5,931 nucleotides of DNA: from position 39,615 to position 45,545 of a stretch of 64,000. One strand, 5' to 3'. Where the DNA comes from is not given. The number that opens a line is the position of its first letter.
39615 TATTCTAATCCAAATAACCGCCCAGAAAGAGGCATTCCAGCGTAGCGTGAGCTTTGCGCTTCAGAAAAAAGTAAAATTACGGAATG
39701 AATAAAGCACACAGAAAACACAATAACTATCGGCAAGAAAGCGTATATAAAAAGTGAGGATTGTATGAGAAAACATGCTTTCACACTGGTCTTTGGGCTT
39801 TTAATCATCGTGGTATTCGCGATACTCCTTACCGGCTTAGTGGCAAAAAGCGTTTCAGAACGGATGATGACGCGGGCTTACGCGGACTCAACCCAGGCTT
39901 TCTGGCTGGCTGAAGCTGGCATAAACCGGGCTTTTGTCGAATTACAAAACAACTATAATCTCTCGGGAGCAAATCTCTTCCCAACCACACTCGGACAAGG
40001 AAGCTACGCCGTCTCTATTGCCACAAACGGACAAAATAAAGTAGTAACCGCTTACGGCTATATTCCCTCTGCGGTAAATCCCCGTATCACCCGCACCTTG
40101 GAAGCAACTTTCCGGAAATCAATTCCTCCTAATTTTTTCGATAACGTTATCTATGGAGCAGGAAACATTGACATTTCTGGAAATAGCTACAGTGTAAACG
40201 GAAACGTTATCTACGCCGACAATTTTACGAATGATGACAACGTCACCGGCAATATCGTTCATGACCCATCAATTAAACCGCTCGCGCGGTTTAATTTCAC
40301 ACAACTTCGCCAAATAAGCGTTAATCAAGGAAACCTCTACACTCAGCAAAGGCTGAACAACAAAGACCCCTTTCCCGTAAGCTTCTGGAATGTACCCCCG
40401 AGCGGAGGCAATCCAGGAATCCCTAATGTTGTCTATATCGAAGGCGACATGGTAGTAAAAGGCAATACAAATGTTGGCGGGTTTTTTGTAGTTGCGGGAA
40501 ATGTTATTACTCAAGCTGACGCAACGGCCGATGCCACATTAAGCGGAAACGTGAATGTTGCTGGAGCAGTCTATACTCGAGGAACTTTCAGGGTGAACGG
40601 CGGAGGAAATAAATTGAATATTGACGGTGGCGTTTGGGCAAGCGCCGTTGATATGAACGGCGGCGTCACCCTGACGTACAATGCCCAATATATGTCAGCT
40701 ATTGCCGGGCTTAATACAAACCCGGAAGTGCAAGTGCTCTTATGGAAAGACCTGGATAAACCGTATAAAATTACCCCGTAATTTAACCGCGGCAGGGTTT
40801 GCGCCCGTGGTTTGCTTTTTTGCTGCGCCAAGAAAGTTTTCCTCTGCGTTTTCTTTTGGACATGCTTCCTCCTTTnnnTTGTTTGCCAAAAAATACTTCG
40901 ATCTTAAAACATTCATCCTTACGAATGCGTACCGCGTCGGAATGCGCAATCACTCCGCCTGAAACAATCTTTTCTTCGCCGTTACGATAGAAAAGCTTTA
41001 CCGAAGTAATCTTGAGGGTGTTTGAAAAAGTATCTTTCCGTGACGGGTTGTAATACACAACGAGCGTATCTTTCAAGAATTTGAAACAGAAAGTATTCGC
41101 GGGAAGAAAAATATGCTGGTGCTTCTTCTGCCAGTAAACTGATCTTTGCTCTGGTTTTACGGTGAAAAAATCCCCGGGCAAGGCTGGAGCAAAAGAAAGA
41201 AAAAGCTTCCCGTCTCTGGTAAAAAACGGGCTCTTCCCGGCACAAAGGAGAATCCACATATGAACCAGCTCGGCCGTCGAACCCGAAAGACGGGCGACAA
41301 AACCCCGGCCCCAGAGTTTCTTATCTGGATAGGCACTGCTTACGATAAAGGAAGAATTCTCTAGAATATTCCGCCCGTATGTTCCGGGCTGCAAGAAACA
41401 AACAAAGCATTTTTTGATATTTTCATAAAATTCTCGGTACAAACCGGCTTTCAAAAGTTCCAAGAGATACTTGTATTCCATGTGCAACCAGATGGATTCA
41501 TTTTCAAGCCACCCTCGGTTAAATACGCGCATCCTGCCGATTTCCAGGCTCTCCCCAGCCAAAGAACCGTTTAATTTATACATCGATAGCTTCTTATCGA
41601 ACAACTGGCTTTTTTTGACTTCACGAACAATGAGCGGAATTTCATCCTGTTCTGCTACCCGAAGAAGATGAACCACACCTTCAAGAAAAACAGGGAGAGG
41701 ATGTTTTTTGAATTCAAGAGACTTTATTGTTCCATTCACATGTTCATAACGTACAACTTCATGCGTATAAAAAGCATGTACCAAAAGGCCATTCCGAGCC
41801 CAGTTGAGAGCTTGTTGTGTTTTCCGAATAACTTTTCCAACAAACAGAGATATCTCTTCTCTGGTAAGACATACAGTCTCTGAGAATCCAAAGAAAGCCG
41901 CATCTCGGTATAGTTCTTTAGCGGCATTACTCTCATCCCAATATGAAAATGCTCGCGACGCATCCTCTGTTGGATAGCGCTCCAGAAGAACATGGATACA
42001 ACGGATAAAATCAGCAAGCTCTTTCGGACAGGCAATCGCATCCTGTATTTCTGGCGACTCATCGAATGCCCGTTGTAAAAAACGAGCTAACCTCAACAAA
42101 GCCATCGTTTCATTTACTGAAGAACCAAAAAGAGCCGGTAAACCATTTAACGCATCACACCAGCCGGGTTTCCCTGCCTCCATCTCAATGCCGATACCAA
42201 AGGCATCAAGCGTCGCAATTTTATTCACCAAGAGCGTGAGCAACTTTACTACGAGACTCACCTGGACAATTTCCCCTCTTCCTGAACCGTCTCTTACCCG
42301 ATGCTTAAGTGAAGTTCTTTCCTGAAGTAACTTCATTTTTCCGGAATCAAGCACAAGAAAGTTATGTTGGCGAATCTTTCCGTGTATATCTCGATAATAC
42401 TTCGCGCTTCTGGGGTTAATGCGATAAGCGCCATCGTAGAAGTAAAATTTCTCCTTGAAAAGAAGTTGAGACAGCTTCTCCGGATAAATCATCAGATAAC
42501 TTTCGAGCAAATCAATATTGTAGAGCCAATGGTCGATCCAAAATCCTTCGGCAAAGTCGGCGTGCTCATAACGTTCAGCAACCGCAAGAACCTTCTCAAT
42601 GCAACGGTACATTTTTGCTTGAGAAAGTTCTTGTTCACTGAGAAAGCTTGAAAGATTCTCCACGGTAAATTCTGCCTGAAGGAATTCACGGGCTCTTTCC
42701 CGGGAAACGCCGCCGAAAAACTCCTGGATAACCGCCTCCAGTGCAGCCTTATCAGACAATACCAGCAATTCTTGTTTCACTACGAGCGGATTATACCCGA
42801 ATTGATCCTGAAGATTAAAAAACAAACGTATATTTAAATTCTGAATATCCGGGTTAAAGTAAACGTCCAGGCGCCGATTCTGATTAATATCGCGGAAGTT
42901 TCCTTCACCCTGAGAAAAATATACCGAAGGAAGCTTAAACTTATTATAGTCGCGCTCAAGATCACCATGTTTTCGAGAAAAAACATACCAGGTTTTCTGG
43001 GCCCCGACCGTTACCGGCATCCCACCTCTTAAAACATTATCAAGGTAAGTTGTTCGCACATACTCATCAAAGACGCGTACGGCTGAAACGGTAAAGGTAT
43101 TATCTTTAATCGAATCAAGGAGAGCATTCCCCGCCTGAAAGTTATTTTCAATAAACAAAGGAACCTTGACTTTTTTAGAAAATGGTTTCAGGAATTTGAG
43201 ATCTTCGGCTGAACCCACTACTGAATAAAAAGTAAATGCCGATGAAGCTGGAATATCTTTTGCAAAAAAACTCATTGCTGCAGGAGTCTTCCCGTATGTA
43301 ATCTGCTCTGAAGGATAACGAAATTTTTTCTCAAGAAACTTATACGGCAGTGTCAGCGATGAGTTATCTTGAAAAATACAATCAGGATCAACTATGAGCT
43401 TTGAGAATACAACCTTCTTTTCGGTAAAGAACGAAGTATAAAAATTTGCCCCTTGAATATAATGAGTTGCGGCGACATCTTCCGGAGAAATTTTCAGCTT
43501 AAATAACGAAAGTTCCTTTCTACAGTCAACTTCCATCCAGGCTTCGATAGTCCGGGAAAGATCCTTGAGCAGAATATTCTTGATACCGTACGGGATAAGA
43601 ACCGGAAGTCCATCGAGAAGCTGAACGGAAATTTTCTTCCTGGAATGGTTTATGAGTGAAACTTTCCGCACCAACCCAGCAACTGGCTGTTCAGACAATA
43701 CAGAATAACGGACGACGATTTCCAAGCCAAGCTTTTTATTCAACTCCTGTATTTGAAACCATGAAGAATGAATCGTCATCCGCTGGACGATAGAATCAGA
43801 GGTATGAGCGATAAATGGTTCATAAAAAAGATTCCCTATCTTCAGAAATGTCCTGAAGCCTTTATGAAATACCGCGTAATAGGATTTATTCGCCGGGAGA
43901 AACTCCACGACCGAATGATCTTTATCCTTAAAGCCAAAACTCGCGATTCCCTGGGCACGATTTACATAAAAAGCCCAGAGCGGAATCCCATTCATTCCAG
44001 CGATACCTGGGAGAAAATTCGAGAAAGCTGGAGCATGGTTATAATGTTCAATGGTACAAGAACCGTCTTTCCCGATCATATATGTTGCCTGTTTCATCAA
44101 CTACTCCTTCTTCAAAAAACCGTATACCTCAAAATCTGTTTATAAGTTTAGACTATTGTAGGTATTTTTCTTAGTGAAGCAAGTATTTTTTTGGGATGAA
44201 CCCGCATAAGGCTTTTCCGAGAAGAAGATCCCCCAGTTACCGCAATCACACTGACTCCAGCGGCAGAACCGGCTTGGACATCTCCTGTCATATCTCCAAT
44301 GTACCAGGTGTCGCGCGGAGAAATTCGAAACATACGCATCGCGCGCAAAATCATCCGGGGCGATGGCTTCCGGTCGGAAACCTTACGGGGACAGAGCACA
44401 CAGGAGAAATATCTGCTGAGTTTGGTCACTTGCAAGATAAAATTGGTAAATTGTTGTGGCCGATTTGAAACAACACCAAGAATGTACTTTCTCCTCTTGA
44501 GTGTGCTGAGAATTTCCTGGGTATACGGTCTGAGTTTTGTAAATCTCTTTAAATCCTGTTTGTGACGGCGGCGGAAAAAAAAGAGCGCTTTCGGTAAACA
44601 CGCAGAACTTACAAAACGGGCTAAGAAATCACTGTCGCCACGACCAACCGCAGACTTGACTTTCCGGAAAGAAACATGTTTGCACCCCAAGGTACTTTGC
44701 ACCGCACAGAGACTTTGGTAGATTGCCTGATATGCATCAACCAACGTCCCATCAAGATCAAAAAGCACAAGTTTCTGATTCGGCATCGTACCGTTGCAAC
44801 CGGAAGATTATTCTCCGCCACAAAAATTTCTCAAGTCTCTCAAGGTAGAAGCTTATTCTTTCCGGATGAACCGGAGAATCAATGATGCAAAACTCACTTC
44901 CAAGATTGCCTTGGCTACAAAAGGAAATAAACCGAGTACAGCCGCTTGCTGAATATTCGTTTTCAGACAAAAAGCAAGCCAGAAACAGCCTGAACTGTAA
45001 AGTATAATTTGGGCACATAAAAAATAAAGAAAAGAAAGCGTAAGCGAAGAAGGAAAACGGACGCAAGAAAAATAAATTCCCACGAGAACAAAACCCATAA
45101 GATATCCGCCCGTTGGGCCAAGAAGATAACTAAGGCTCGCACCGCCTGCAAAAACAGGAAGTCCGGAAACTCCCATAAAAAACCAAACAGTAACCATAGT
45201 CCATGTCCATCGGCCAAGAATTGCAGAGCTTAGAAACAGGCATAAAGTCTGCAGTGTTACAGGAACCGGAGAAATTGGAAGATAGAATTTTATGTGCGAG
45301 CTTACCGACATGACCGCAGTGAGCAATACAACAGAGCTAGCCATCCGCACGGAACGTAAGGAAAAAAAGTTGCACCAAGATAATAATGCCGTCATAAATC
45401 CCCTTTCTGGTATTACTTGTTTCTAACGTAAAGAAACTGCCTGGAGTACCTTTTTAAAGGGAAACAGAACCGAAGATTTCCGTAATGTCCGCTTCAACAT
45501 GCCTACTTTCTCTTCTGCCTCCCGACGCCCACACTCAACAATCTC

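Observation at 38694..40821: Self-contained orphan minor-pilin operon (2 pseudopilins + PilX-like) with its own promoter and terminator, far from any assembly machinery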

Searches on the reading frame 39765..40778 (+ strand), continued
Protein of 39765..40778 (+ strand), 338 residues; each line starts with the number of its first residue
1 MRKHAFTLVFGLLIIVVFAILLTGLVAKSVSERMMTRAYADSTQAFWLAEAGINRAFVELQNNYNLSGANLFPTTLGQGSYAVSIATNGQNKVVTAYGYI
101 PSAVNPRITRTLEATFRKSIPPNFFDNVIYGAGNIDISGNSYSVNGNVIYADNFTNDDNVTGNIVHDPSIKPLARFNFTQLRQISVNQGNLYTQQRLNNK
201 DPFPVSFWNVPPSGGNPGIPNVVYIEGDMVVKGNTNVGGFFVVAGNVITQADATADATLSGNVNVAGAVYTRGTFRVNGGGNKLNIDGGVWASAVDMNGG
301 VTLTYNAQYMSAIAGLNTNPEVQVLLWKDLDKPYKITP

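Call 70: search_protein_families(library=pfam, proteins=[L026:1102-1512:-, L026:1720-2916:-, L026:2971-4653:-, L026:4659-6350:-, L026:6397-6837:-, L026:6848-8176:-, L026:11145-11807:-, L026:11823-12947:-], max_evalue=0.0001)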
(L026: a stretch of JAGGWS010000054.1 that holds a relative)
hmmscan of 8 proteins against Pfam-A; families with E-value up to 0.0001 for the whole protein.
L026:1102-1512:- (137 aa): 3 families
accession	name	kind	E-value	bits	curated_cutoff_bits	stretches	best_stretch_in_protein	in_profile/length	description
PF07963.17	N_methyl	-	1.2e-07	31.5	21.2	1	2-25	4-27/27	Prokaryotic N-terminal methylation motif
PF16732.10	ComP_DUS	-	2.7e-07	31.8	27.3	1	34-107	9-76/87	Type IV minor pilin ComP, DNA uptake sequence receptor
PF08334.16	T2SSG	-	7.9e-05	23.1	21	0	29-70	3-44/108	Type II secretion system (T2SS), protein G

L026:1720-2916:- (399 aa): 1 family
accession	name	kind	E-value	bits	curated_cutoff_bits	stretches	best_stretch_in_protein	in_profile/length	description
PF00482.28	T2SSF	-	8.5e-69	229.7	25.2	2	64-187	1-125/125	Type II secretion system (T2SS), protein F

L026:2971-4653:- (561 aa): 2 families
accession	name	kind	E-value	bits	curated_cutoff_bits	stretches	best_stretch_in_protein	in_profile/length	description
PF00437.27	T2SSE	-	8.6e-137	456.1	24.9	1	180-559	5-370/370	Type II/IV secretion system protein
PF05157.20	MshEN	-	1.2e-18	67.3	23.1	1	60-146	2-89/90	MshEN domain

L026:4659-6350:- (564 aa): 2 families
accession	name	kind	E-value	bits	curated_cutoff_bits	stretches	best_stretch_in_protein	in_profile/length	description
PF00437.27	T2SSE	-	2.5e-138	461.2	24.9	1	180-559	3-370/370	Type II/IV secretion system protein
PF05157.20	MshEN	-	5.3e-23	81.3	23.1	1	59-144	1-87/90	MshEN domain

L026:6397-6837:- (147 aa): 1 family
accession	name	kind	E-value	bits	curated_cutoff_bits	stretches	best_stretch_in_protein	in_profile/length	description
PF05157.20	MshEN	-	9.9e-20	70.8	23.1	1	64-147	1-85/90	MshEN domain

L026:6848-8176:- (443 aa): 4 families
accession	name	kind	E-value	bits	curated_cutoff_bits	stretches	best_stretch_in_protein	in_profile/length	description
PF00990.26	GGDEF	-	3.1e-18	66.5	23.8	1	305-440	3-147/161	Diguanylate cyclase, GGDEF domain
PF13185.12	GAF_2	-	1.4e-08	35.5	28.6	1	155-291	2-136/136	GAF domain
PF01590.32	GAF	-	1.1e-06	29.6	22.4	1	156-287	1-130/133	GAF domain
PF13492.12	GAF_3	-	1.6e-06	29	27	1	157-292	2-129/129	GAF domain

L026:11145-11807:- (221 aa): 1 family
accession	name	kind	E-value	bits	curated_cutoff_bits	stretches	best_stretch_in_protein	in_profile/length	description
PF01895.24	PhoU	-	9.3e-19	68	23.5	1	23-108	2-87/89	PhoU domain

L026:11823-12947:- (375 aa): 1 family
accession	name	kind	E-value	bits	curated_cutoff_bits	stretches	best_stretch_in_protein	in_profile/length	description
PF02690.20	Na_Pi_cotrans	-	2.8e-38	131.5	29.1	2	18-159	2-132/137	Na+/Pi-cotransporter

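Call 71: search_protein_representatives(alignment_id=A1)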
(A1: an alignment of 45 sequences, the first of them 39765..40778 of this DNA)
Query: 45 sequences, 348 profile positions. Proteins with E-value up to 0.001 (for the whole library): 11716; up to 1e-10: 1516; up to 1e-30: 135. The best 150 are listed.
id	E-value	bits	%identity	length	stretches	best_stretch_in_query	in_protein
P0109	9.7e-143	492.2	-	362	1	1-347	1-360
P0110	1.9e-134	464.9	-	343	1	1-346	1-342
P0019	1.4e-133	462.0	-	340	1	1-346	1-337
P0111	2.1e-129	448.3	-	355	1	3-340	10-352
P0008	2.4e-129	448.1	-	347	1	3-347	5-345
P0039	3.8e-129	447.5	-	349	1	1-344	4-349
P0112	8.2e-127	439.8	-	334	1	1-346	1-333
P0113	2.4e-126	438.3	-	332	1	1-345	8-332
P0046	1.7e-125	435.5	-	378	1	2-347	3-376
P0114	9.7e-124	429.7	-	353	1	1-347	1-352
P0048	2.4e-123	428.4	-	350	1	1-340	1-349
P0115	6.9e-119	413.7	-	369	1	1-347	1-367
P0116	3.3e-116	404.9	-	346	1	3-340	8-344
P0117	4.3e-115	401.2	-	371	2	2-211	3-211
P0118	5.9e-115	400.8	-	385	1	1-347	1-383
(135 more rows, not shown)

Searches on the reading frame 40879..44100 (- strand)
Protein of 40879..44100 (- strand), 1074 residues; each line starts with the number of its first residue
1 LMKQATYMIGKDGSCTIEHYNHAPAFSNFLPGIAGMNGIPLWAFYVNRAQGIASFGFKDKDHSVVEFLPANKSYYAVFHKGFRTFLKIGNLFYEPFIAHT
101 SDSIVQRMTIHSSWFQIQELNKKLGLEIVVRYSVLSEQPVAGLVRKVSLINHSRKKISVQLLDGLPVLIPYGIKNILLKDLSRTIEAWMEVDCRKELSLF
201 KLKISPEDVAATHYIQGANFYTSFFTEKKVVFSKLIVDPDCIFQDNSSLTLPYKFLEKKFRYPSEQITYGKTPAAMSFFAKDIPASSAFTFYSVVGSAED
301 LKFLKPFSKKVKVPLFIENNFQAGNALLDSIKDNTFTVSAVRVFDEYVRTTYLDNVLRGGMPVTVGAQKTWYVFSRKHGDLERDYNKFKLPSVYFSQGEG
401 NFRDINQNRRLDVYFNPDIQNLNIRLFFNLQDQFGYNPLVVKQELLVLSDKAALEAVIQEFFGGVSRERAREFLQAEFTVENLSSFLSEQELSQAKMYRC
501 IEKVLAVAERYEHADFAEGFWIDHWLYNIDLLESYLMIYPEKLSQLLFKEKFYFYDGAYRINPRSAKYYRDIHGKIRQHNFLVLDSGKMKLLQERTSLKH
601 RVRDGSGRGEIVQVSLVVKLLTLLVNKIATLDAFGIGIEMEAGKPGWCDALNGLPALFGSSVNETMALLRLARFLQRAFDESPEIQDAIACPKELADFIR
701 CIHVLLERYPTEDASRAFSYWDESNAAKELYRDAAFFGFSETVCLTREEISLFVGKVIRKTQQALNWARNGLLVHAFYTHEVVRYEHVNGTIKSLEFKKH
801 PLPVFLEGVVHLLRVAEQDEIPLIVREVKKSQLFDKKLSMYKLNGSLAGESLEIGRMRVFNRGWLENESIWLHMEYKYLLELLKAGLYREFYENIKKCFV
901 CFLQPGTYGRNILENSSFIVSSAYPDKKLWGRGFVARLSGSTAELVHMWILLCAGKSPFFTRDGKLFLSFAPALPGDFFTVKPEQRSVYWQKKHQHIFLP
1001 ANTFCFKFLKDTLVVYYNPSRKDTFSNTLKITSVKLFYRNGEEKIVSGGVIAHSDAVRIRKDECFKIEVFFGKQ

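Call 10: search_protein_families(library=pfam, proteins=[window:40879-44100:-], max_evalue=0.001)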
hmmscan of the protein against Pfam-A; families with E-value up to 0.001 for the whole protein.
window:40879-44100:- (1074 aa): 0 families

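Call 62: search_protein_families(library=ncbifam, proteins=[window:40879-44100:-], max_evalue=0.001)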
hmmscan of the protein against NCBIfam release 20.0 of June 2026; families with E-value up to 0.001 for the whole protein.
window:40879-44100:- (1074 aa): 1 family
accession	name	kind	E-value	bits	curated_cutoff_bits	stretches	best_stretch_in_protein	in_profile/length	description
NF058639.1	GH149_beta_1_3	equivalog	4.5e-27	94.2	1150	2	519-841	514-828/1134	1,3-beta-D-glucan phosphorylase, GH149 family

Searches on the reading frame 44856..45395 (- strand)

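Call 11: search_protein_families(library=pfam, proteins=[window:44856-45395:-], max_evalue=0.001)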
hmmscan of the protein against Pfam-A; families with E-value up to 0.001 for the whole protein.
window:44856-45395:- (180 aa): 1 family
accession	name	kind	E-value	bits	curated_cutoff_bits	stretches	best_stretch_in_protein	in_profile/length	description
PF02632.19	BioY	-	6.6e-28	97.8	25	1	41-179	1-140/140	BioY family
